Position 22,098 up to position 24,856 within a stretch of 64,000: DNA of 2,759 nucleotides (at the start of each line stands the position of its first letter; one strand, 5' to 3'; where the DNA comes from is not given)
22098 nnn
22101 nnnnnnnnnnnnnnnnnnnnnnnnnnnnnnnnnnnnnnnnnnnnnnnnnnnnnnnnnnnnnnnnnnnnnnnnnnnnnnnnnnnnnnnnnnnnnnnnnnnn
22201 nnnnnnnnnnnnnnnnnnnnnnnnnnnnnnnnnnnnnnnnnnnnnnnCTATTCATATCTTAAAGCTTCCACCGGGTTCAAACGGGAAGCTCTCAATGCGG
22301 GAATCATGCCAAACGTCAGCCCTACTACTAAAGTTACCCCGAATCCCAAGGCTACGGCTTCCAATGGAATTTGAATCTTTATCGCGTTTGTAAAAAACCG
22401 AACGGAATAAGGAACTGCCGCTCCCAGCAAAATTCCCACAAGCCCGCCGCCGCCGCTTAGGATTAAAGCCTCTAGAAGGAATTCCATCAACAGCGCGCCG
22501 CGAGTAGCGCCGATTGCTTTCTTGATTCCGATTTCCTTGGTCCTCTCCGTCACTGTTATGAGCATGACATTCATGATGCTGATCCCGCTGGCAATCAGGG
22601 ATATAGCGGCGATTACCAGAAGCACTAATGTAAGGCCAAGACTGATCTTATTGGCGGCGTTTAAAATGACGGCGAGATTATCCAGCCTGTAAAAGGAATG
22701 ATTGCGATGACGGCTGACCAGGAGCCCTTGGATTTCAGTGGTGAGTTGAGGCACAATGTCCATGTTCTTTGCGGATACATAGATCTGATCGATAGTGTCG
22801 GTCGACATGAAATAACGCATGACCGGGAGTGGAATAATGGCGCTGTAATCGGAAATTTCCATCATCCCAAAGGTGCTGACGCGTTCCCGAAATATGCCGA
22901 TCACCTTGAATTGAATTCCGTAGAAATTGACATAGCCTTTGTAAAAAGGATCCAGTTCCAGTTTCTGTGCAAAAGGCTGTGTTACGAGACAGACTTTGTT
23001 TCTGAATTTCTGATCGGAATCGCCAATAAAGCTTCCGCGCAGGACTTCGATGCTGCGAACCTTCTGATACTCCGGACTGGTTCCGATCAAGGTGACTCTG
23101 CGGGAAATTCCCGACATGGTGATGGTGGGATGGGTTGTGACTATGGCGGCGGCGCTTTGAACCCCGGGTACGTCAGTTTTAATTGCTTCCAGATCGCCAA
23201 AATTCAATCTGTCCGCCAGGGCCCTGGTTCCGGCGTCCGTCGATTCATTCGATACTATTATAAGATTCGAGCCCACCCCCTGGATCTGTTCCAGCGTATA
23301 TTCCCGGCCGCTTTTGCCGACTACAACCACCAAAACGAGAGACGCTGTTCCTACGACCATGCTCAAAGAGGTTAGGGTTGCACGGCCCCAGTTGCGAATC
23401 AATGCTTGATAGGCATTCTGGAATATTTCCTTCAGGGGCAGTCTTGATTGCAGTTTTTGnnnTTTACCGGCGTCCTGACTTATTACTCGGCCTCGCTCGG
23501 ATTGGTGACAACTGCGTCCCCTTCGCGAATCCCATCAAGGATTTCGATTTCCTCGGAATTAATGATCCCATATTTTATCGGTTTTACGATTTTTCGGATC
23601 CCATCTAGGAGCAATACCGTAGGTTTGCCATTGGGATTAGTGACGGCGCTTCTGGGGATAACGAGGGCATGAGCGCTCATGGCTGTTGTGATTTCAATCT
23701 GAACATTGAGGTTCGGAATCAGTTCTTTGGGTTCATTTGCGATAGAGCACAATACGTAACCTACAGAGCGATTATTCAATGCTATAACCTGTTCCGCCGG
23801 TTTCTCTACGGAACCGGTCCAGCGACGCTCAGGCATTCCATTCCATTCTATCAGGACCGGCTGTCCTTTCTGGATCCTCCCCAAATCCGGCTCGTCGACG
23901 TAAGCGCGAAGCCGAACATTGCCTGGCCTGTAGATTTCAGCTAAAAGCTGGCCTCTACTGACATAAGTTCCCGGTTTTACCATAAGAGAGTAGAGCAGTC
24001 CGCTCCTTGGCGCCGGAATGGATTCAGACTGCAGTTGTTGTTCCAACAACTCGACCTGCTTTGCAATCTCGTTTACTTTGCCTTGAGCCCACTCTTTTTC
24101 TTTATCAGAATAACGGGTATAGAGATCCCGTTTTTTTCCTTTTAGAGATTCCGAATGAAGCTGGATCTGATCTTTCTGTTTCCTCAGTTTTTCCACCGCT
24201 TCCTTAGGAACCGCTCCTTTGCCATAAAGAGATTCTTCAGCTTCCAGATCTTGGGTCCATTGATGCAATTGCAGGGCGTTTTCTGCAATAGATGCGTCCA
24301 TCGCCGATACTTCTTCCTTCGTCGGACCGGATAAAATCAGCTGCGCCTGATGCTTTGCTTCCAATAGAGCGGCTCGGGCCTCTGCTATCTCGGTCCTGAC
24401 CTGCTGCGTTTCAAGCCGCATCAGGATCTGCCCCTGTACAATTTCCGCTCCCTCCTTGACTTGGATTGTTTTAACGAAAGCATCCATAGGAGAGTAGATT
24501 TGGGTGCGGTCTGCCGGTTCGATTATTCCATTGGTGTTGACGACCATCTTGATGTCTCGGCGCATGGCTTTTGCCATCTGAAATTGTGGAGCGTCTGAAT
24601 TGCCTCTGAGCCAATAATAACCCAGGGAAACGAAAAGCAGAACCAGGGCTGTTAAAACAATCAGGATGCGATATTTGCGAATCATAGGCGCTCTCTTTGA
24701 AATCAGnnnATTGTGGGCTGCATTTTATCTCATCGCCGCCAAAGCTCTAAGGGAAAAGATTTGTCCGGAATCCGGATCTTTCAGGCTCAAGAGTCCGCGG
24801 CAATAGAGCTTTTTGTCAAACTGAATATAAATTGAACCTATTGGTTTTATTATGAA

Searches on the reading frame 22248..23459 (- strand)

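Call 42: search_protein_families(library=pfam, proteins=[window:22248-23459:-], max_evalue=0.00001)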
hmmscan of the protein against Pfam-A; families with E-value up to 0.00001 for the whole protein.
window:22248-23459:- (403 aa): 2 families
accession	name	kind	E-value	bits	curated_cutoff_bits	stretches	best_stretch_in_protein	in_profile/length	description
PF12704.14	MacB_PCD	-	8.2e-29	101.8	27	1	28-244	2-205/207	MacB-like periplasmic core domain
PF02687.27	FtsX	-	5.2e-18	65.7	25.5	1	282-396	2-120/120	FtsX-like permease C-terminal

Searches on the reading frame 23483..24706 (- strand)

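Call 42: search_protein_families(library=pfam, proteins=[window:23483-24706:-], max_evalue=0.00001)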
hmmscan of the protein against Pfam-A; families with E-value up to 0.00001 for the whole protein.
window:23483-24706:- (407 aa): 4 families
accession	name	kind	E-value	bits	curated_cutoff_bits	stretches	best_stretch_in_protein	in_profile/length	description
PF13437.12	HlyD_3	-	1.1e-17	65.1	22.2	1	231-325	3-96/106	HlyD family secretion protein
PF16576.10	HlyD_D23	-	7.4e-16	58.5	30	1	217-332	98-211/214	Barrel-sandwich domain of CusB or HlyD membrane-fusion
PF13533.13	Biotin_lipoyl_2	-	7.8e-07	29.2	29.8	0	70-99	3-32/32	Biotin-lipoyl like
PF00364.28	Biotin_lipoyl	-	3.2e-06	27.3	22.1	0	229-258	44-73/73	Biotin-requiring enzyme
